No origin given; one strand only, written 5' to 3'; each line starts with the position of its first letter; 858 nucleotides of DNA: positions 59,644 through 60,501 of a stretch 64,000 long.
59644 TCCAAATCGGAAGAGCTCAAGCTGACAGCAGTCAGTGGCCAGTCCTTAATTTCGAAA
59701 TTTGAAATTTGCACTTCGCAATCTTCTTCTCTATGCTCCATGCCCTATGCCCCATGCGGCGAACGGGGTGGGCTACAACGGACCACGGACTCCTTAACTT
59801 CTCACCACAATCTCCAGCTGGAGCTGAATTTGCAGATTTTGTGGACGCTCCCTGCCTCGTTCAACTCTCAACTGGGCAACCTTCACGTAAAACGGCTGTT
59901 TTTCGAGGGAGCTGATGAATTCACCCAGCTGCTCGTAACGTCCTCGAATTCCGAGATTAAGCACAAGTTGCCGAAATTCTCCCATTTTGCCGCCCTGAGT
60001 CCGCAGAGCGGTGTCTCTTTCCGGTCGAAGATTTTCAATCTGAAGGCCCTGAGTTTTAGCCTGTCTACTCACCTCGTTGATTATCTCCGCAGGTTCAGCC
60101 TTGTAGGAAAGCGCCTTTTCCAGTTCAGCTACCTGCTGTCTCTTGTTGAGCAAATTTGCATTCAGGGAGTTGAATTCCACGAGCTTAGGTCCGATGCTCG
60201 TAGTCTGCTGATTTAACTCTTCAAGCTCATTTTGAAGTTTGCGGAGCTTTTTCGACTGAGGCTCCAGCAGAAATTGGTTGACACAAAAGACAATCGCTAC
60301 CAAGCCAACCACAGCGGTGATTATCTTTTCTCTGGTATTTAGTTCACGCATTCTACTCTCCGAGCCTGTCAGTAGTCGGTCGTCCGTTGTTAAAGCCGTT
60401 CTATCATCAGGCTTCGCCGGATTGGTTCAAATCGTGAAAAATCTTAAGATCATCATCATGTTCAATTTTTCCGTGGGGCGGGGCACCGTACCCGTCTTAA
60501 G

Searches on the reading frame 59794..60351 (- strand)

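Call 62: search_protein_families(library=pfam, proteins=[window:59794-60351:-], max_evalue=0.00001)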
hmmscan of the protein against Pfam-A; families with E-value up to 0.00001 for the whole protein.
window:59794-60351:- (185 aa): 2 families
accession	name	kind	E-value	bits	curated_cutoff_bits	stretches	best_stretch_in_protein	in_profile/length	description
PF04350.18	PilO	-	4e-10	40.5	22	1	36-178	1-137/145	Pilus assembly protein, PilO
PF04612.17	T2SSM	-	1.3e-07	32.4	27.8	1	2-116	9-109/160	Type II secretion system (T2SS), protein M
